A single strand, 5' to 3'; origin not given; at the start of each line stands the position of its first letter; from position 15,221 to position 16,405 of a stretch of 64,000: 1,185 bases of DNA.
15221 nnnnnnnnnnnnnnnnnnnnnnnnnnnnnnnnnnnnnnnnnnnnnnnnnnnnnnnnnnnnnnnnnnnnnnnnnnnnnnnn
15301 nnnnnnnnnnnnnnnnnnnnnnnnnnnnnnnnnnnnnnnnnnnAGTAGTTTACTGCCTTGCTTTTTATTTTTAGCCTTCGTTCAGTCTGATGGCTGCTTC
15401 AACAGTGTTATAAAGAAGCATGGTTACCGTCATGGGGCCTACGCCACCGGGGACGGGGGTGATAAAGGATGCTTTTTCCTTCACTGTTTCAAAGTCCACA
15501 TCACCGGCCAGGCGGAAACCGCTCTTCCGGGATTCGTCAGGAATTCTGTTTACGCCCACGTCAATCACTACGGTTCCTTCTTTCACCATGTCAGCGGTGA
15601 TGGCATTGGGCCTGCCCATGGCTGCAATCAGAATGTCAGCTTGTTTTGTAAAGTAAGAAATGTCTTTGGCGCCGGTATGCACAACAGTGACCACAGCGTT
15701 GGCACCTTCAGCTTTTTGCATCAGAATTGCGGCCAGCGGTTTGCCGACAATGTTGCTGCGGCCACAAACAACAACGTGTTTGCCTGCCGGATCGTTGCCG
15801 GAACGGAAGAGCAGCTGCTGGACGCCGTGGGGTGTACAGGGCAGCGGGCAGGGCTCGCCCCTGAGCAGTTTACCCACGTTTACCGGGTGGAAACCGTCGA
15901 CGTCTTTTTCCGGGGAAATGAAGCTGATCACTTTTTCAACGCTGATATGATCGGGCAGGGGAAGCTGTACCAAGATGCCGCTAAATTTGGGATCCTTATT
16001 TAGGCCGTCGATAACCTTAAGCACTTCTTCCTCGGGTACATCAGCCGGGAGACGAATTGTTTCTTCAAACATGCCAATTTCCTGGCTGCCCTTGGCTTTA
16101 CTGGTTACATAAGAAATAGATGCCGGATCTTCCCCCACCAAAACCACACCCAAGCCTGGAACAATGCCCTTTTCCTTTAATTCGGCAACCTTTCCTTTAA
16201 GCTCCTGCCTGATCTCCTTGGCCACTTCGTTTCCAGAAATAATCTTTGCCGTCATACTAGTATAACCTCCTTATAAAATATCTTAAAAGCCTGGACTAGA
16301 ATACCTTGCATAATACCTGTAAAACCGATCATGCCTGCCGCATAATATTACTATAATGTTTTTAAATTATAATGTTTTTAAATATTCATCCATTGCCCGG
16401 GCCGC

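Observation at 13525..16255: Three tandem folD paralogues with progressively degenerate catalytic motifs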

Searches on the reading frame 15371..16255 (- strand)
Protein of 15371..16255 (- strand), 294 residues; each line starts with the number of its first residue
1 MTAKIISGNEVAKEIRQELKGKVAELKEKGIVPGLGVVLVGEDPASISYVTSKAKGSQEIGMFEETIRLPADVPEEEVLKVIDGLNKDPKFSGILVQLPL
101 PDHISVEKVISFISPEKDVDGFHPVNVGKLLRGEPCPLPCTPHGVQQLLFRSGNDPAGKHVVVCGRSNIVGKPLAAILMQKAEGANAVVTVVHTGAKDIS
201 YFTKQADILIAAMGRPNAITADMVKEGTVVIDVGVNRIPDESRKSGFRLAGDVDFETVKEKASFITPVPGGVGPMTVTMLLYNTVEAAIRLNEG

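Call 3: search_protein_families(library=pfam, proteins=[window:15371-16255:-], max_evalue=0.01)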
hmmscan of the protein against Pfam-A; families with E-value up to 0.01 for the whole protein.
window:15371-16255:- (294 aa): 2 families
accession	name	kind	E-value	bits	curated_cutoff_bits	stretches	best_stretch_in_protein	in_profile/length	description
PF02882.25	THF_DHG_CYH_C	-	7.4e-65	217.6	27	1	123-289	1-157/160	Tetrahydrofolate dehydrogenase/cyclohydrolase, NAD(P)-binding domain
PF00763.28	THF_DHG_CYH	-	1.6e-39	135.1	32.8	1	6-120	1-115/115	Tetrahydrofolate dehydrogenase/cyclohydrolase, catalytic domain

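Call 4: search_protein_families(library=ncbifam, proteins=[window:15371-16255:-], max_evalue=0.01)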
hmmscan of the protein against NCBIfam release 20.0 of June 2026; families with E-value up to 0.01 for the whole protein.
window:15371-16255:- (294 aa): 30 families (the best 25 are shown)
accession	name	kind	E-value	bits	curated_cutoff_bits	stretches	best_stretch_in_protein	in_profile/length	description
NF010771.0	PRK14174.1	equivalog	1.8e-109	365.4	530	1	5-292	3-293/295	bifunctional 5,10-methylene-tetrahydrofolate dehydrogenase/ 5,10-methylene-tetrahydrofolate cyclohydrolase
NF010786.0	PRK14189.1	subfamily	2.5e-108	361.5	421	1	1-291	1-281/285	bifunctional methylenetetrahydrofolate dehydrogenase/methenyltetrahydrofolate cyclohydrolase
NF010764.0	PRK14167.1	subfamily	3.7e-106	354.7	477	1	3-289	2-287/297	bifunctional 5,10-methylene-tetrahydrofolate dehydrogenase/ 5,10-methylene-tetrahydrofolate cyclohydrolase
NF010765.0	PRK14168.1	equivalog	1.5e-104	349.3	501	1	1-288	1-291/297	bifunctional methylenetetrahydrofolate dehydrogenase/methenyltetrahydrofolate cyclohydrolase FolD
NF010785.0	PRK14188.1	subfamily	2.4e-104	348.5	396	1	1-292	1-290/297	bifunctional methylenetetrahydrofolate dehydrogenase/methenyltetrahydrofolate cyclohydrolase FolD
NF010776.0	PRK14179.1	equivalog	9.3e-100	333.4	445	1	3-291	2-281/284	bifunctional methylenetetrahydrofolate dehydrogenase/methenyltetrahydrofolate cyclohydrolase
NF010787.0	PRK14191.1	equivalog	2.6e-99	332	423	1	4-288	2-277/285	bifunctional methylenetetrahydrofolate dehydrogenase/methenyltetrahydrofolate cyclohydrolase FolD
NF010781.0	PRK14184.1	equivalog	3.1e-99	331.7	438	1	4-287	2-279/286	bifunctional 5,10-methylene-tetrahydrofolate dehydrogenase/ 5,10-methylene-tetrahydrofolate cyclohydrolase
NF010782.0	PRK14185.1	equivalog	2.3e-98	329.2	507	1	4-288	2-287/293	bifunctional methylenetetrahydrofolate dehydrogenase/methenyltetrahydrofolate cyclohydrolase FolD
NF010783.0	PRK14186.1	equivalog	7.3e-98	327.3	333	1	2-287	1-281/297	bifunctional methylenetetrahydrofolate dehydrogenase/methenyltetrahydrofolate cyclohydrolase FolD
NF008058.0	PRK10792.1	equivalog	2.5e-96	322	355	1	1-290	1-281/285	bifunctional methylenetetrahydrofolate dehydrogenase/methenyltetrahydrofolate cyclohydrolase FolD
NF010789.1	PRK14193.1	equivalog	7.4e-95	317.4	401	1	2-290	1-280/281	bifunctional methylenetetrahydrofolate dehydrogenase/methenyltetrahydrofolate cyclohydrolase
NF010770.0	PRK14173.1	equivalog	3.6e-94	315.2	411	1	1-291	1-281/287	bifunctional 5,10-methylene-tetrahydrofolate dehydrogenase/ 5,10-methylene-tetrahydrofolate cyclohydrolase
NF010780.0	PRK14183.1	equivalog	5.4e-94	314.6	480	1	4-289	2-278/283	bifunctional 5,10-methylene-tetrahydrofolate dehydrogenase/ 5,10-methylene-tetrahydrofolate cyclohydrolase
NF010790.0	PRK14194.1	equivalog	1.6e-92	310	508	1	1-288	2-282/301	bifunctional methylenetetrahydrofolate dehydrogenase/methenyltetrahydrofolate cyclohydrolase FolD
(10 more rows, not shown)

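Call 34: find_homologous_proteins(query=window:15371-16255:-, max_evalue=1e-30)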
Query window:15371-16255:- (294 aa): 8000 proteins with E <= 1e-30 among 8000 candidates; the best 120 are listed.
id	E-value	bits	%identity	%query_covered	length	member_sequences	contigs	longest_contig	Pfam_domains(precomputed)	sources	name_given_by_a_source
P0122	4.1e-187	638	100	100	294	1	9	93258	PF02882.26,PF00763.29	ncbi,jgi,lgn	ncbi:MAG: bifunctional 5,10-methylenetetrahydrofolate dehydrogenase/5,10-methenyltetrahydrofolate cy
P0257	1.5e-186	636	100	100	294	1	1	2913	PF02882.26,PF00763.29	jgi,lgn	jgi:methylenetetrahydrofolate dehydrogenase (NADP+)/methenyltetrahydrofolate cyclohydrolase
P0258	1.2e-184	630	98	100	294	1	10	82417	PF02882.26,PF00763.29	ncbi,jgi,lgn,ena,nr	ncbi:MAG: bifunctional 5,10-methylene-tetrahydrofolate dehydrogenase/5,10-methylene-tetrahydrofolate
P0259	3.1e-183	625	98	100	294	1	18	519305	PF02882.26,PF00763.29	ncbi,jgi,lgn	ncbi:MAG: bifunctional 5,10-methylenetetrahydrofolate dehydrogenase/5,10-methenyltetrahydrofolate cy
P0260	5.0e-183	625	98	100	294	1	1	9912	PF02882.26,PF00763.29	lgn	-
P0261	4.3e-174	595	94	100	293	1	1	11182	PF02882.26,PF00763.29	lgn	-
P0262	7.3e-174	595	93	100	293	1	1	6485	PF02882.26,PF00763.29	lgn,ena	-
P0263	2.2e-172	590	92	100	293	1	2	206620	PF02882.26,PF00763.29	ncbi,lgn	-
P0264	4.7e-172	589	92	100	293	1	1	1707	PF02882.26,PF00763.29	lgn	-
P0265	4.9e-171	585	91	100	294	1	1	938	PF02882.26,PF00763.29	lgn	-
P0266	4.9e-171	585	91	100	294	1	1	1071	PF02882.26,PF00763.29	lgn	-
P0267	5.7e-171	585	91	100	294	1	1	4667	PF02882.26,PF00763.29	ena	-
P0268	1.1e-170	584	91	100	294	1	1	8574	PF02882.26,PF00763.29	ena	-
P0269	1.1e-170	584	91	100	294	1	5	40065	PF02882.26,PF00763.29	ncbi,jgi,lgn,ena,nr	ncbi:MAG: bifunctional 5,10-methylene-tetrahydrofolate dehydrogenase/5,10-methylene-tetrahydrofolate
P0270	1.2e-170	584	91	100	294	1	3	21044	PF02882.26,PF00763.29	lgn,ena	-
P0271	1.2e-170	584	91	100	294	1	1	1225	PF02882.26,PF00763.29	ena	-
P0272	1.2e-170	584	91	100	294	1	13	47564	PF02882.26,PF00763.29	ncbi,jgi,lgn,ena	jgi:methylenetetrahydrofolate dehydrogenase (NADP+)/methenyltetrahydrofolate cyclohydrolase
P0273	1.3e-170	584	91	100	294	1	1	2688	PF02882.26,PF00763.29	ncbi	-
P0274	1.3e-170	584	91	100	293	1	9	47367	PF02882.26,PF00763.29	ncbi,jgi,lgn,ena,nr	ncbi:MAG: bifunctional 5,10-methylene-tetrahydrofolate dehydrogenase/5,10-methylene-tetrahydrofolate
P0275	2.2e-170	583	91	100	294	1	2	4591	PF02882.26,PF00763.29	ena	-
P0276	2.6e-170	583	91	100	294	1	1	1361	PF02882.26,PF00763.29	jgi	jgi:methylenetetrahydrofolate dehydrogenase (NADP+)/methenyltetrahydrofolate cyclohydrolase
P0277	3.0e-170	583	91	100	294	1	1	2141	PF02882.26,PF00763.29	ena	-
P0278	3.2e-170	583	91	100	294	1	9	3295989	PF02882.26,PF00763.29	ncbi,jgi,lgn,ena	jgi:methylenetetrahydrofolate dehydrogenase (NADP+)/methenyltetrahydrofolate cyclohydrolase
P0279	4.3e-170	582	91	100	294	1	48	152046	PF02882.26,PF00763.29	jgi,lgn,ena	jgi:methylenetetrahydrofolate dehydrogenase (NADP+)/methenyltetrahydrofolate cyclohydrolase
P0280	1.1e-169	581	90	100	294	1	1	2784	PF02882.26,PF00763.29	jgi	jgi:methylenetetrahydrofolate dehydrogenase (NADP+)/methenyltetrahydrofolate cyclohydrolase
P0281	2.1e-169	580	90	100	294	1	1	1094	PF02882.26,PF00763.29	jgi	-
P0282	2.9e-169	580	90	100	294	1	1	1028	PF02882.26,PF00763.29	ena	-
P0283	3.2e-169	579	90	100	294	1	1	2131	PF02882.26,PF00763.29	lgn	-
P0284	5.3e-169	579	90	100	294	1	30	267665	PF02882.26,PF00763.29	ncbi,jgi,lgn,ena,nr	ncbi:MAG: bifunctional 5,10-methylene-tetrahydrofolate dehydrogenase/5,10-methylene-tetrahydrofolate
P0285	8.3e-168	575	88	99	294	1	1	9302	PF02882.26,PF00763.29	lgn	-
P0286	8.9e-168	575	89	100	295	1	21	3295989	PF02882.26,PF00763.29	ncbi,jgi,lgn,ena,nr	ncbi:MAG TPA: bifunctional 5,10-methylene-tetrahydrofolate dehydrogenase/5,10-methylene-tetrahydrofo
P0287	1.1e-167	574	88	100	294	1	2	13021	PF02882.26,PF00763.29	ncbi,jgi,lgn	-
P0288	3.0e-167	573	87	100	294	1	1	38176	PF02882.26,PF00763.29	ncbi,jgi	-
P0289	6.2e-167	572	87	100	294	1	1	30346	PF02882.26,PF00763.29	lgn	-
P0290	8.2e-167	572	88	100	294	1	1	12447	PF02882.26,PF00763.29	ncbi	-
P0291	9.0e-167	571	87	100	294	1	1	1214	PF02882.26,PF00763.29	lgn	-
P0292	9.3e-167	571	88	100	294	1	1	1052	PF02882.26,PF00763.29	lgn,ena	-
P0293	1.0e-166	571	88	100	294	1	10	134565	PF02882.26,PF00763.29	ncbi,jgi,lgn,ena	-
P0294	1.3e-166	571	87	100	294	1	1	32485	PF02882.26,PF00763.29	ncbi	-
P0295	5.9e-166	569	87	100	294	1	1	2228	PF02882.26,PF00763.29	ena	-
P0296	6.0e-166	569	87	100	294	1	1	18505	PF02882.26,PF00763.29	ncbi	-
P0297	1.1e-165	568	87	100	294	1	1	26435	PF02882.26,PF00763.29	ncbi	-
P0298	1.2e-165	568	88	100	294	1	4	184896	PF02882.26,PF00763.29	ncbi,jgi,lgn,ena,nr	ncbi:MAG: bifunctional 5,10-methylene-tetrahydrofolate dehydrogenase/5,10-methylene-tetrahydrofolate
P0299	1.3e-165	568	87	100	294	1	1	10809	PF02882.26,PF00763.29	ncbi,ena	-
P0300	3.5e-165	566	87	100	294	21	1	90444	PF02882.26,PF00763.29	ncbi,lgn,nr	ncbi:MAG: bifunctional 5,10-methylene-tetrahydrofolate dehydrogenase/5,10-methylene-tetrahydrofolate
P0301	5.6e-165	565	86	100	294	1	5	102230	PF02882.26,PF00763.29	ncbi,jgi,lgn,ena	-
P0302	1.6e-164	564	87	100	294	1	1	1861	PF02882.26,PF00763.29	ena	-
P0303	6.2e-164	562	85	100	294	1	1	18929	PF02882.26,PF00763.29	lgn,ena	-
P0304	8.8e-164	562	86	100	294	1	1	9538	PF02882.26,PF00763.29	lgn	-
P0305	3.9e-162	556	85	100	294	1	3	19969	PF02882.26,PF00763.29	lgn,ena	-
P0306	5.9e-162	556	85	100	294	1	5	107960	PF02882.26,PF00763.29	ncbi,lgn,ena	-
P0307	1.1e-161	555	85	100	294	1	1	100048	PF02882.26,PF00763.29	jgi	jgi:methylenetetrahydrofolate dehydrogenase (NADP+) / methenyltetrahydrofolate cyclohydrolase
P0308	1.1e-161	555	85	100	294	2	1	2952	PF02882.26,PF00763.29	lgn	-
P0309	2.1e-161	554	84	100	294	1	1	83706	PF02882.26,PF00763.29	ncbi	-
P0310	2.7e-161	553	84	100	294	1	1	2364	PF02882.26,PF00763.29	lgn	-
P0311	3.6e-161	553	84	100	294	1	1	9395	PF02882.26,PF00763.29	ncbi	-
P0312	9.5e-161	552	90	96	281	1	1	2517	PF02882.26,PF00763.29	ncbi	-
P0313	2.7e-160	550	85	100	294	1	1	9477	PF02882.26,PF00763.29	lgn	-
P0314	8.3e-160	549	85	100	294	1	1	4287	PF02882.26,PF00763.29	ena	-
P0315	8.6e-160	548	85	100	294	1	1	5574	PF02882.26,PF00763.29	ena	-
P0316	1.1e-159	548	83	100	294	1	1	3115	PF02882.26,PF00763.29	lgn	-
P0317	4.3e-159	546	83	99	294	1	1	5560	PF02882.26,PF00763.29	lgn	-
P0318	4.8e-159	546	84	100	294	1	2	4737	PF02882.26,PF00763.29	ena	-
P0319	6.4e-159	546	82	100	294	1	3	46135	PF02882.26,PF00763.29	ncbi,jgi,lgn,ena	-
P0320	9.0e-159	545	84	100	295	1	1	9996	PF02882.26,PF00763.29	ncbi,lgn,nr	ncbi:MAG TPA: tetrahydrofolate dehydrogenase/cyclohydrolase catalytic domain-containing protein [Can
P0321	2.5e-158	544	85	100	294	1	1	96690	PF02882.26,PF00763.29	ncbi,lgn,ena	-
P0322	4.6e-158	543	84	100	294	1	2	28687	PF02882.26,PF00763.29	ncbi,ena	-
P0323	6.7e-156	536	82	99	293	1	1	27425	PF02882.26,PF00763.29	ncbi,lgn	-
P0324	6.8e-156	536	82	100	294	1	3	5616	PF02882.26,PF00763.29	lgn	-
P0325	2.6e-151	521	82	98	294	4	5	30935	PF02882.26,PF00763.29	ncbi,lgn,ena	-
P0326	7.6e-151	519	80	99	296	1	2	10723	PF02882.26,PF00763.29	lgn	-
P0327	1.3e-150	518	80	99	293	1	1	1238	PF02882.26,PF00763.29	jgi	jgi:methylenetetrahydrofolate dehydrogenase (NADP+)/methenyltetrahydrofolate cyclohydrolase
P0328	4.3e-150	517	80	99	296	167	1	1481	PF02882.26,PF00763.29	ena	-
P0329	4.5e-150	517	80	99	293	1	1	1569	PF02882.26,PF00763.29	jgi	jgi:methylenetetrahydrofolate dehydrogenase (NADP+)/methenyltetrahydrofolate cyclohydrolase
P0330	6.3e-150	516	79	99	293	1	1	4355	PF02882.26,PF00763.29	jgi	jgi:methylenetetrahydrofolate dehydrogenase (NADP+)/methenyltetrahydrofolate cyclohydrolase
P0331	7.0e-150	516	80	99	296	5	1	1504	PF02882.26,PF00763.29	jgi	-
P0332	9.2e-150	516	80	98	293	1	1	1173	PF02882.26,PF00763.29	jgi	jgi:methylenetetrahydrofolate dehydrogenase (NADP+)/methenyltetrahydrofolate cyclohydrolase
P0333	1.1e-149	515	79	99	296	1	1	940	PF02882.26,PF00763.29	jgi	jgi:methylenetetrahydrofolate dehydrogenase (NADP+)/methenyltetrahydrofolate cyclohydrolase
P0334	1.9e-149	515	80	99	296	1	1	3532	PF02882.26,PF00763.29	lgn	-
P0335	2.3e-149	514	78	99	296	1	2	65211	PF02882.26,PF00763.29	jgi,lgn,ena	-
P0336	2.4e-149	514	79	99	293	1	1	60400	PF02882.26,PF00763.29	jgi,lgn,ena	-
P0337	2.6e-149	514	79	98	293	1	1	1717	PF02882.26,PF00763.29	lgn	-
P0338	2.7e-149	514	80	98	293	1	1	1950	PF02882.26,PF00763.29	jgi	jgi:methylenetetrahydrofolate dehydrogenase (NADP+)/methenyltetrahydrofolate cyclohydrolase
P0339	2.8e-149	514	79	99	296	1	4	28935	PF02882.26,PF00763.29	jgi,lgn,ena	-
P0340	4.2e-149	513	79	99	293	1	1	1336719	PF02882.26,PF00763.29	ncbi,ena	-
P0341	5.0e-149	513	79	99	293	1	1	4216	PF02882.26,PF00763.29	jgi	jgi:methylenetetrahydrofolate dehydrogenase (NADP+)/methenyltetrahydrofolate cyclohydrolase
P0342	5.1e-149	513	80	98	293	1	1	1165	PF02882.26,PF00763.29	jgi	jgi:methylenetetrahydrofolate dehydrogenase (NADP+) / methenyltetrahydrofolate cyclohydrolase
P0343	6.3e-149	513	79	99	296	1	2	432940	PF02882.26,PF00763.29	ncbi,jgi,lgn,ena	-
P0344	6.8e-149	513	78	98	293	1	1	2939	PF02882.26,PF00763.29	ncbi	-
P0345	1.0e-148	512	80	99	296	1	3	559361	PF02882.26,PF00763.29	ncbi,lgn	-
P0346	1.1e-148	512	79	99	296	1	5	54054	PF02882.26,PF00763.29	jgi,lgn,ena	jgi:methylenetetrahydrofolate dehydrogenase (NADP+)/methenyltetrahydrofolate cyclohydrolase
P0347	1.2e-148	512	79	99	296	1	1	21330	PF02882.26,PF00763.29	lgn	-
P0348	1.2e-148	512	79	99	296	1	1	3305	PF02882.26,PF00763.29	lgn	-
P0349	1.3e-148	512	80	99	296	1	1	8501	PF02882.26,PF00763.29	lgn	-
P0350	1.5e-148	512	78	99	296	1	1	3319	PF02882.26,PF00763.29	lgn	-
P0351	5.0e-148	510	80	98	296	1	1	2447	PF02882.26,PF00763.29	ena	-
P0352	5.2e-148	510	79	99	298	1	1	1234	PF02882.26,PF00763.29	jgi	-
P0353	5.3e-148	510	79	99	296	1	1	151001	PF02882.26,PF00763.29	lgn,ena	-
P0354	6.3e-148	510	78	98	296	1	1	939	PF02882.26,PF00763.29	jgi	jgi:methylenetetrahydrofolate dehydrogenase (NADP+)/methenyltetrahydrofolate cyclohydrolase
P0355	6.9e-148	509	80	99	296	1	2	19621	PF02882.26,PF00763.29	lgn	-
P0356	7.8e-148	509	79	99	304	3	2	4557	PF02882.26,PF00763.29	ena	-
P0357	1.0e-147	509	80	99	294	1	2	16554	PF02882.26,PF00763.29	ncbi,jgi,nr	ncbi:MAG: bifunctional 5,10-methylene-tetrahydrofolate dehydrogenase/5,10-methylene-tetrahydrofolate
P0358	1.3e-147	509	78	98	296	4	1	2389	PF02882.26,PF00763.29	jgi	-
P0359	1.3e-147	508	78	98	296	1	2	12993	PF02882.26,PF00763.29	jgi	-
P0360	1.5e-147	508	78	99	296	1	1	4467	PF02882.26,PF00763.29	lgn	-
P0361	2.0e-147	508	78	98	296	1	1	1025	PF02882.26,PF00763.29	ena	-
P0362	3.5e-147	507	79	98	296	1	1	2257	PF02882.26,PF00763.29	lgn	-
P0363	3.8e-147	507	76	99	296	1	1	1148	PF02882.26,PF00763.29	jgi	jgi:methylenetetrahydrofolate dehydrogenase (NADP+)/methenyltetrahydrofolate cyclohydrolase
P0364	4.9e-147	507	80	99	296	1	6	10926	PF02882.26,PF00763.29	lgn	-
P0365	5.0e-147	507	78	98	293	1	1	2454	PF02882.26,PF00763.29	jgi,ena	-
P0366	5.8e-147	506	79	99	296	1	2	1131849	PF02882.26,PF00763.29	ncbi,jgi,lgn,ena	-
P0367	6.8e-147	506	78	99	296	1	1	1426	PF02882.26,PF00763.29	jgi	jgi:methylenetetrahydrofolate dehydrogenase (NADP+)/methenyltetrahydrofolate cyclohydrolase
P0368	7.4e-147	506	88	87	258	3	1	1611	PF02882.26,PF00763.29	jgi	-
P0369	8.9e-147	506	78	98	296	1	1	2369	PF02882.26,PF00763.29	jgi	-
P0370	1.1e-146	506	78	99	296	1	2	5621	PF02882.26,PF00763.29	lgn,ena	-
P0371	1.2e-146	505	77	98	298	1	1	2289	PF02882.26,PF00763.29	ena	-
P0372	1.3e-146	505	78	98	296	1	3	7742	PF02882.26,PF00763.29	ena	-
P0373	1.8e-146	505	79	99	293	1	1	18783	PF02882.26,PF00763.29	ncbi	-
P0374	1.8e-146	505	78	98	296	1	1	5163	PF02882.26,PF00763.29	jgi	-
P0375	2.1e-146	505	78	99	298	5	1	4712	PF02882.26,PF00763.29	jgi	-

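Call 35: list_cluster_members(proteins=[P0320, P0278, P0286, P0340, P0345, P0366, P0259, P0139, P0145, P0185])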
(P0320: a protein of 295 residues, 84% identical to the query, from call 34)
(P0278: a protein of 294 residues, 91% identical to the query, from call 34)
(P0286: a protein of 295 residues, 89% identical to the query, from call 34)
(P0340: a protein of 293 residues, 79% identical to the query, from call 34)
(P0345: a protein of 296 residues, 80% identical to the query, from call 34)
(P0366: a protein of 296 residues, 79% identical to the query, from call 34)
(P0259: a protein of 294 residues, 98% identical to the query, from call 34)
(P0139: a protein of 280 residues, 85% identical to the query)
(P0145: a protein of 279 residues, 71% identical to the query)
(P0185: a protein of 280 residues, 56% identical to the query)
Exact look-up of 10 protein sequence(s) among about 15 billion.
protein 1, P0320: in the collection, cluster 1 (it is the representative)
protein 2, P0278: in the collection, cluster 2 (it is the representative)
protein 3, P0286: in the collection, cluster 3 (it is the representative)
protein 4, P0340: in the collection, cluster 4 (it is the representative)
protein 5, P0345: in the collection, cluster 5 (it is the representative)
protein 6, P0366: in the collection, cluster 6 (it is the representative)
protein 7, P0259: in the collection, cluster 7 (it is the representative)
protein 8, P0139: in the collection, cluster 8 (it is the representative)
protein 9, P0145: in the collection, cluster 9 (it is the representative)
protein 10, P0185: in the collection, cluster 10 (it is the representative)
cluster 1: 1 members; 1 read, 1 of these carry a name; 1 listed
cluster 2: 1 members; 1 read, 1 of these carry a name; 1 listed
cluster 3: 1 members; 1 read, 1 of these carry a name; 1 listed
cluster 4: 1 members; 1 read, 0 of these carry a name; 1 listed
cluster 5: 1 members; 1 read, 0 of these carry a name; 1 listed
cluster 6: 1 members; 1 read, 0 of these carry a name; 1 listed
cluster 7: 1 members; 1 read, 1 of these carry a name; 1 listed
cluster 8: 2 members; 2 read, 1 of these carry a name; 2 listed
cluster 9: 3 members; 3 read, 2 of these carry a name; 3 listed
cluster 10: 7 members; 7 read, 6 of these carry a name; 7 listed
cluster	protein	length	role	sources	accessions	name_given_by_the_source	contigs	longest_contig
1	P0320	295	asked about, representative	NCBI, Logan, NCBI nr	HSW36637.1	MAG TPA: tetrahydrofolate dehydrogenase/cyclohydrolase catalytic domain-containing ... | tetrahydrofolate dehydrogenase/cyclohydrolase catalytic domain-containing protein ...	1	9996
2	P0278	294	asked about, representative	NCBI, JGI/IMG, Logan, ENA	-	methylenetetrahydrofolate dehydrogenase (NADP+)/methenyltetrahydrofolate cyclohydrolase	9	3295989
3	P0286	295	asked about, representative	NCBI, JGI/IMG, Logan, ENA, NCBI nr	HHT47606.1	MAG TPA: bifunctional 5,10-methylene-tetrahydrofolate ... | methylenetetrahydrofolate dehydrogenase (NADP+)/methenyltetrahydrofolate cyclohydrolase | bifunctional 5,10-methylene-tetrahydrofolate ...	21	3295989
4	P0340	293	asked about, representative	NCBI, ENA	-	-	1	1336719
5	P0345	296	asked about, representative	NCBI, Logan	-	-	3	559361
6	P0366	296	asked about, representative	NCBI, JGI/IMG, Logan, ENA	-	-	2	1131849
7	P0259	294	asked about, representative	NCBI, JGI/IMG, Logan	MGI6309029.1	MAG: bifunctional 5,10-methylenetetrahydrofolate ... | methylenetetrahydrofolate dehydrogenase (NADP+)/methenyltetrahydrofolate cyclohydrolase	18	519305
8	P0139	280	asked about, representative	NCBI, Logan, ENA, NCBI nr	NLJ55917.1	MAG: bifunctional 5,10-methylenetetrahydrofolate ... | bifunctional 5,10-methylenetetrahydrofolate dehydrogenase/5,10-methenyltetrahydrofolate ...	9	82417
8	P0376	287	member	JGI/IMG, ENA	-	-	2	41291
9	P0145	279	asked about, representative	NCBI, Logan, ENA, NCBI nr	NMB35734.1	MAG: bifunctional 5,10-methylene-tetrahydrofolate ... | bifunctional 5,10-methylene-tetrahydrofolate ...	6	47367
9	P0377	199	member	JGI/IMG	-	methylenetetrahydrofolate dehydrogenase (NADP+)/methenyltetrahydrofolate cyclohydrolase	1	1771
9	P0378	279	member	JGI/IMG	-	-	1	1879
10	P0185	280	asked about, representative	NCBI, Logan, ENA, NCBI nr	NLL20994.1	MAG: bifunctional 5,10-methylene-tetrahydrofolate ... | bifunctional 5,10-methylene-tetrahydrofolate ...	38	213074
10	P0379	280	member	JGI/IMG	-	methylenetetrahydrofolate dehydrogenase (NADP+)/methenyltetrahydrofolate cyclohydrolase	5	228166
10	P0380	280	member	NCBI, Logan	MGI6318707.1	MAG: bifunctional 5,10-methylenetetrahydrofolate ...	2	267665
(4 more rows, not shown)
